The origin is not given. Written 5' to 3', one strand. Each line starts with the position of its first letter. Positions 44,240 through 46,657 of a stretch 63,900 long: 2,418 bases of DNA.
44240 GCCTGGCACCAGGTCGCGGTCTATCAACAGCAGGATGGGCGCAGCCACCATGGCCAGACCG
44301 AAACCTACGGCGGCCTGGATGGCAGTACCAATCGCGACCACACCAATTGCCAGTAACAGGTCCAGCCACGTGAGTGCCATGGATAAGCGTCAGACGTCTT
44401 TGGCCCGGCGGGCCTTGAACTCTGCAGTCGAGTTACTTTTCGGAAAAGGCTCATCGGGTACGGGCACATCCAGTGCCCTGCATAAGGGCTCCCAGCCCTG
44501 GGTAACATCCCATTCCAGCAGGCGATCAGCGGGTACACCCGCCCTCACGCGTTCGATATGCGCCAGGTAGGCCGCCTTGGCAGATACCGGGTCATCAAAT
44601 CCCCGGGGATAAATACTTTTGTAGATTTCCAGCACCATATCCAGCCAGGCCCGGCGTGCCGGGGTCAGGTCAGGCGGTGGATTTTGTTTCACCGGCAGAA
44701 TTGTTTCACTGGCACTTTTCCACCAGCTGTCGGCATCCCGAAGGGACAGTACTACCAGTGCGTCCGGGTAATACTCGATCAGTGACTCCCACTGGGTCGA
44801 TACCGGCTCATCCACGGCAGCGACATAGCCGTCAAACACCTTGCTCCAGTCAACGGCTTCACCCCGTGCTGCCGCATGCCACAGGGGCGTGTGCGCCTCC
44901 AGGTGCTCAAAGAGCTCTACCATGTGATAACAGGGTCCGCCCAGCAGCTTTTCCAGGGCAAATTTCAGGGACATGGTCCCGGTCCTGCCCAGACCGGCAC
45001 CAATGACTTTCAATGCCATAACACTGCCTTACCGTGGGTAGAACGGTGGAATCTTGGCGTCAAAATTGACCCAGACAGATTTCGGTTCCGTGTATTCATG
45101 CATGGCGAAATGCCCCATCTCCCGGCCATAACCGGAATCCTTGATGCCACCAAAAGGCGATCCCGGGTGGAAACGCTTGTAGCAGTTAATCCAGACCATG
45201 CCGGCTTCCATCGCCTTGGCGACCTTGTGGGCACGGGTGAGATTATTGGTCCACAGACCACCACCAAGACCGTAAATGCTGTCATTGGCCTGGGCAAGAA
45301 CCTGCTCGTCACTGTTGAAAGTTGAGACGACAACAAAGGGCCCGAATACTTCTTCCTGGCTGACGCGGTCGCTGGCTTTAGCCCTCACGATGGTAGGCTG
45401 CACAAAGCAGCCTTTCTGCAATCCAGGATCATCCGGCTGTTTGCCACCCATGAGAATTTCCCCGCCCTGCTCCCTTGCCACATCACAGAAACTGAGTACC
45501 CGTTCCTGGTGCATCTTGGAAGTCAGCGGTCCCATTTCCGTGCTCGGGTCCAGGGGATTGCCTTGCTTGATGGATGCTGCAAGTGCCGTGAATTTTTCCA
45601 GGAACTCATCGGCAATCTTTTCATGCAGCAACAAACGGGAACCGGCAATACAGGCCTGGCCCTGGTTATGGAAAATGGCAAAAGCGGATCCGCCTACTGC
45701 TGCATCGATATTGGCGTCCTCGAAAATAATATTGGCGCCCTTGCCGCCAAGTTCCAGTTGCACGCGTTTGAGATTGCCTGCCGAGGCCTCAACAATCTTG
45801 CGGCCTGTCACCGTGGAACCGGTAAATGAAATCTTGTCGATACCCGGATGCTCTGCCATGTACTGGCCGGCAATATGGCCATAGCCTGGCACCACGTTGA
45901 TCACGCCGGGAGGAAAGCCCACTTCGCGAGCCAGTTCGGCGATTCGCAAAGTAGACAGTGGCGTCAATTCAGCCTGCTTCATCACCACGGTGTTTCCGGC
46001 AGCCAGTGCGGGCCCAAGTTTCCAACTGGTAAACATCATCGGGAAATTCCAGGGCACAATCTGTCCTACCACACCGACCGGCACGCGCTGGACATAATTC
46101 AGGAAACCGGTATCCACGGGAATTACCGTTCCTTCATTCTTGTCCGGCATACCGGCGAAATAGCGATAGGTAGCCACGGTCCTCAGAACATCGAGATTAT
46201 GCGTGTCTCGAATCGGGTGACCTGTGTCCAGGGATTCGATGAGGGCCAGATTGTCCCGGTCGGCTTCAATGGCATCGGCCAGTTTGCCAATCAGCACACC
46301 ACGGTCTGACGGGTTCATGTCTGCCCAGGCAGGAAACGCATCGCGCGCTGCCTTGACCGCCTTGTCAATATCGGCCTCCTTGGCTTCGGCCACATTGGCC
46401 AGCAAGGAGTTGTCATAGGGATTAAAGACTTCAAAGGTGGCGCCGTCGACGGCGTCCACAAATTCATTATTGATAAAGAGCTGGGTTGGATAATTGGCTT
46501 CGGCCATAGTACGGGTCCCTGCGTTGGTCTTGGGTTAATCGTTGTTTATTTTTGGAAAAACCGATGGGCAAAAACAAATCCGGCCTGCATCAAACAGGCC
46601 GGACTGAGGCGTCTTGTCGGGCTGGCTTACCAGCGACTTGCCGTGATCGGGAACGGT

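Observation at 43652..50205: One-strand accessory cluster joining a PQQ dehydrogenase, a hydroquinone-type two-subunit dioxygenase, an ALDH, a sulfotransferase and a TauE/SafE exporter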

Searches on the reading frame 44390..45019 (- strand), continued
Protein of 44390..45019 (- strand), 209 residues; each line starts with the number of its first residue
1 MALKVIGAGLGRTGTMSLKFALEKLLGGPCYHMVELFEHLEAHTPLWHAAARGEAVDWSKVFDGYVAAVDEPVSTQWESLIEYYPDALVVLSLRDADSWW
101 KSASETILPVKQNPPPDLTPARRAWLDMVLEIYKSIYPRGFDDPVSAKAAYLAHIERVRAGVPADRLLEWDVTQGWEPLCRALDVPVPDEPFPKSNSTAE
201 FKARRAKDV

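Call 19: find_encoding_contigs(protein=P0085, flank=7000, max_places=2)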
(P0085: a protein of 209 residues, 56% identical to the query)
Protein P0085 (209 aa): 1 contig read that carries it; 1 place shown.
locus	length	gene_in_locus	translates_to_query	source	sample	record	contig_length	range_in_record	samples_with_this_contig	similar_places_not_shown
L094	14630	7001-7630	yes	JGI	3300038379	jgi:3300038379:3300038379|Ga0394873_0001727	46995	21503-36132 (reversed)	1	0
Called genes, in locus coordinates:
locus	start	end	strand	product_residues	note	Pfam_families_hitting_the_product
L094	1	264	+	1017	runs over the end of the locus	PF03176:MMPL (weak), PF00873:ACR_tran (weak), PF03176:MMPL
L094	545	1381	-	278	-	PF03618:Kinase-PPPase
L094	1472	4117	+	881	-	PF00133:tRNA-synt_1, PF09334:tRNA-synt_1g, PF13603:tRNA-synt_1_2, PF00133:tRNA-synt_1, PF08264:Anticodon_1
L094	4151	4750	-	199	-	PF20159:YidB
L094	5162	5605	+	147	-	PF00903:Glyoxalase, PF13669:Glyoxalase_4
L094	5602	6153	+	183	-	PF08445:FR47 (faint), PF13302:Acetyltransf_3, PF00583:Acetyltransf_1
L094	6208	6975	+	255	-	PF02798:GST_N, PF13417:GST_N_3, PF13409:GST_N_2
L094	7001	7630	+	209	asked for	PF17784:Sulfotransfer_4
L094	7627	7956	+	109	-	-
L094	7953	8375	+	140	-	PF13430:DUF4112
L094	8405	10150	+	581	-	PF20142:Scaffold, PF01471:PG_binding_1 (weak), PF03734:YkuD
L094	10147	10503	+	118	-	PF14248:DUF4345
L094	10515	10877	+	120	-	-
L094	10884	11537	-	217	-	PF12147:Methyltransf_20 (weak)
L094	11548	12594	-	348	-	-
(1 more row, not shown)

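Call 60: find_encoding_contigs(protein=P0108, flank=5000, max_places=1)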
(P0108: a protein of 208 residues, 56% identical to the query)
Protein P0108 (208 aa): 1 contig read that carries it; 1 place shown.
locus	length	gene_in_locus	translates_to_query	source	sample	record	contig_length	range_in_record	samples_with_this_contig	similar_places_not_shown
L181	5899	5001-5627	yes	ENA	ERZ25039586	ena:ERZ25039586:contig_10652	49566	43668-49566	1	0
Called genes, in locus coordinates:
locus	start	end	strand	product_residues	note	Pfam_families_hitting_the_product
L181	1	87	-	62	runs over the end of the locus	PF02867:Ribonuc_red_lgC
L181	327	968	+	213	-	-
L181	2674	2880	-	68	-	PF01568:Molydop_binding (weak)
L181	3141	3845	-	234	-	PF00384:Molybdopterin (weak)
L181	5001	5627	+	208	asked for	PF17784:Sulfotransfer_4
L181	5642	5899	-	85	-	?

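Call 61: find_encoding_contigs(protein=P0111, flank=5000, max_places=1)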
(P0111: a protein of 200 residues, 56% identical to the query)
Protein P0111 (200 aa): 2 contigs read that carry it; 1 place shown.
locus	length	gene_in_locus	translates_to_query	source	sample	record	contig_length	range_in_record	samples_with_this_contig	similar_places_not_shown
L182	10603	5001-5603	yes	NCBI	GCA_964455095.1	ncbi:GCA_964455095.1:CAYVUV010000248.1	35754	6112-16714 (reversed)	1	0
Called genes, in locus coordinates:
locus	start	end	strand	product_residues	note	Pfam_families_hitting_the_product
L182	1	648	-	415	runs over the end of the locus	PF00202:Aminotran_3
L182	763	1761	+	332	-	PF01636:APH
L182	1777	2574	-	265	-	PF00106:adh_short, PF13561:adh_short_C2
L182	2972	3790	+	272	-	PF00378:ECH_1, PF16113:ECH_2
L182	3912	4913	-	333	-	PF00248:Aldo_ket_red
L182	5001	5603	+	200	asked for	PF17784:Sulfotransfer_4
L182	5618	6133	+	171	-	PF01928:CYTH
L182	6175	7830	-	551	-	PF07719:TPR_2 (faint), PF13181:TPR_8 (faint), PF14559:TPR_19 (faint)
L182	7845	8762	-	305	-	PF16234:DUF4892, PF00691:OmpA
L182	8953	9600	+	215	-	PF02085:Cytochrom_CIII (faint), PF22113:Mtrc-MtrF_II-IV_dom (faint), PF14522:Cytochrome_C7, PF14537:Cytochrom_c3_2 (weak)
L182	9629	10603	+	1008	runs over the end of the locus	PF12838:Fer4_7 (weak), PF13183:Fer4_8 (faint), PF13247:Fer4_11 (weak)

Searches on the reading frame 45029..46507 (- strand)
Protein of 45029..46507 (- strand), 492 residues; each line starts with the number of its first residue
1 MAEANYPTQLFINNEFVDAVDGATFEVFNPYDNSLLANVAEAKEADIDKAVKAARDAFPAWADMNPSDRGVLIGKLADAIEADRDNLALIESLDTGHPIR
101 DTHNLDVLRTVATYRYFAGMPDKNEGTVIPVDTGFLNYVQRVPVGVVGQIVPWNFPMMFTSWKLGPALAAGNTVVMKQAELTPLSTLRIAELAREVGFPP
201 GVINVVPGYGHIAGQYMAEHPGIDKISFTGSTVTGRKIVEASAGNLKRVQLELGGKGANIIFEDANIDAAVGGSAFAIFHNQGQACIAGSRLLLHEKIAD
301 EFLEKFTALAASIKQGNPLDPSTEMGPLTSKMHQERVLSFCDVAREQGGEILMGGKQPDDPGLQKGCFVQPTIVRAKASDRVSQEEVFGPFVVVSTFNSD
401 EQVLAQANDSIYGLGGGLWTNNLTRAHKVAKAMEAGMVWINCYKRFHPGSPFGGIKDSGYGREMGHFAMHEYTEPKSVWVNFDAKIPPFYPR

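Call 3: search_protein_families(library=pfam, proteins=[window:45029-46507:-], max_evalue=0.01)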
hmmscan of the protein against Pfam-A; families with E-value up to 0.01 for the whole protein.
window:45029-46507:- (492 aa): 1 family
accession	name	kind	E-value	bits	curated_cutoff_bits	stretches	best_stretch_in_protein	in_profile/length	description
PF00171.27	Aldedh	-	2.5e-175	583.9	23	1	19-478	4-461/461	Aldehyde dehydrogenase family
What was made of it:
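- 45029..46507 (-): pnpE/hapE-like 4-hydroxymuconic-semialdehyde dehydrogenase (NAD(P)+ ALDH). PF00171 2.5e-175 (call 3).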

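Call 4: search_protein_families(library=ncbifam, proteins=[window:45029-46507:-], max_evalue=0.01)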
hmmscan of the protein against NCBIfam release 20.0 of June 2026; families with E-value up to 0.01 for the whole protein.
window:45029-46507:- (492 aa): 44 families (the best 25 are shown)
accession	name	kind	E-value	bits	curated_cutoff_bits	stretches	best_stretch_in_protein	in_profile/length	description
TIGR02299.1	HpaE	equivalog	4.5e-160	533.4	638.35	1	9-484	2-480/488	5-carboxymethyl-2-hydroxymuconate semialdehyde dehydrogenase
TIGR01804.1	BADH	equivalog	6.2e-157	522.8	668.6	1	11-476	1-467/467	betaine-aldehyde dehydrogenase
NF010000.0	PRK13473.1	subfamily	6.3e-147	490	615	1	8-481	3-473/475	aminobutyraldehyde dehydrogenase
NF045735.1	PaDhStyDPseudo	equivalog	2.1e-146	488.4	850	1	7-480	2-481/483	phenylacetaldehyde dehydrogenase StyD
NF045736.1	PaDhStyDRhodo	equivalog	1.2e-144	482.5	800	1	7-480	2-477/479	phenylacetaldehyde dehydrogenase StyD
NF009725.0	PRK13252.1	equivalog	3.3e-144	481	593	1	8-484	7-483/488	betaine-aldehyde dehydrogenase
NF007352.0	PRK09847.1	equivalog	4.5e-144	480.6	850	1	8-483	20-494/495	aldehyde dehydrogenase PuuC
NF050026.1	AcaldDHExaC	equivalog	4e-137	457.9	900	1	9-486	17-499/503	acetaldehyde dehydrogenase ExaC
TIGR03216.1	OH_muco_semi_DH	equivalog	9.8e-135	449.8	693.25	1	10-481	3-480/481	2-hydroxymuconic semialdehyde dehydrogenase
TIGR03374.1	ABALDH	equivalog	6.6e-115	384.6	909.3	1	9-478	3-469/472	aminobutyraldehyde dehydrogenase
NF042993.1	AlphKGSA_gudD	equivalog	4.1e-110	368.8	770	1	10-480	6-480/481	alpha-ketoglutaric semialdehyde dehydrogenase GucD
NF040648.1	lactal_redase_Meth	equivalog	5.9e-107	358.5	650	1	10-480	1-462/463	lactaldehyde dehydrogenase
TIGR01780.1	SSADH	subfamily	1.1e-106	357.4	646.35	1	27-475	1-447/448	succinate-semialdehyde dehydrogenase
TIGR04284.1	aldehy_Rv0768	hypoth_equivalog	8.3e-106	354.8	775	1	9-478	2-476/480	aldehyde dehydrogenase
NF006916.0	PRK09407.1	equivalog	1.7e-104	350.3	521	1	18-479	29-491/526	succinic semialdehyde dehydrogenase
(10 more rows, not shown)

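Call 15: search_solved_structures(query=window:45029-46507:-, max_evalue=1e-100)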
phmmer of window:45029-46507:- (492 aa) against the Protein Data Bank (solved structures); distinct sequences matched with E-value up to 1e-100: 95 (the best 60 are shown).
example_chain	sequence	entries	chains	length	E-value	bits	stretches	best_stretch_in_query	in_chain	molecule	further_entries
4o6r_A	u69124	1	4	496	2.4e-234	782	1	6-492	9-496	Aldehyde Dehydrogenase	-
4go3_A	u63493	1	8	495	2.9e-225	752.1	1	8-492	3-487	Putative gamma-hydroxymuconic semialdehyde dehydrogenase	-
4go4_A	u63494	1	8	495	3.9e-225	751.6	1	8-492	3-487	Putative gamma-hydroxymuconic semialdehyde dehydrogenase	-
5gtk_A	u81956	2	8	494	1.2e-147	496.1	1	5-482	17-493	Betaine-aldehyde dehydrogenase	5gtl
5gt6_A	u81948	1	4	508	1.3e-147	495.9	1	5-482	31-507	Betaine-aldehyde dehydrogenase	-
4qf6_A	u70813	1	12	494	5.9e-147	493.8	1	5-482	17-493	Aldehyde dehydrogenase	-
4qet_A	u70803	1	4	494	1.1e-146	493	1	5-482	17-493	Aldehyde dehydrogenase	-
1cw3_A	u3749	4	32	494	2.6e-140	471.9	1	8-482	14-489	MITOCHONDRIAL ALDEHYDE DEHYDROGENASE | ALDEHYDE DEHYDROGENASE, MITOCHONDRIAL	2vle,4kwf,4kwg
1nzx_A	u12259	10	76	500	2.7e-140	471.8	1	8-482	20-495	Aldehyde dehydrogenase | Aldehyde dehydrogenase, mitochondrial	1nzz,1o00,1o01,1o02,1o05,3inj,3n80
5l13_A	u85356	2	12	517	3.1e-140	471.7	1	8-482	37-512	Aldehyde dehydrogenase, mitochondrial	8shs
4fr8_A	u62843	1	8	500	7.4e-140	470.4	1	8-482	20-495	Aldehyde dehydrogenase, mitochondrial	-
1zum_A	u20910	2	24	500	9.7e-140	470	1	8-482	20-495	Aldehyde dehydrogenase | Aldehyde dehydrogenase, mitochondrial precursor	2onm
2onn_A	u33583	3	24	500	9.8e-140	470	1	8-482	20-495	Aldehyde dehydrogenase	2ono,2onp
3n81_A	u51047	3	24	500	1.4e-139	469.5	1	8-482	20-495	Aldehyde dehydrogenase, mitochondrial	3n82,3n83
1nzw_A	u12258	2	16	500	6.6e-139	467.3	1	8-482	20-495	Aldehyde dehydrogenase | Aldehyde dehydrogenase, mitochondrial precursor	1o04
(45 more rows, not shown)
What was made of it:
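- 45029..46507 (-): It scores 752 bits against 4GO3/4GO4, 'putative gamma-hydroxymuconic semialdehyde dehydrogenase' (call 15).
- On PnpE/HapE 4-hydroxymuconic-semialdehyde dehydrogenase: 752 bits against 4GO3/4GO4, compared with 496 bits or less for other ALDH classes (call 15).
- Checked: The ALDH matches the 'gamma-hydroxymuconic semialdehyde dehydrogenase' 4GO3/4GO4 at 752 bits (call 15).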
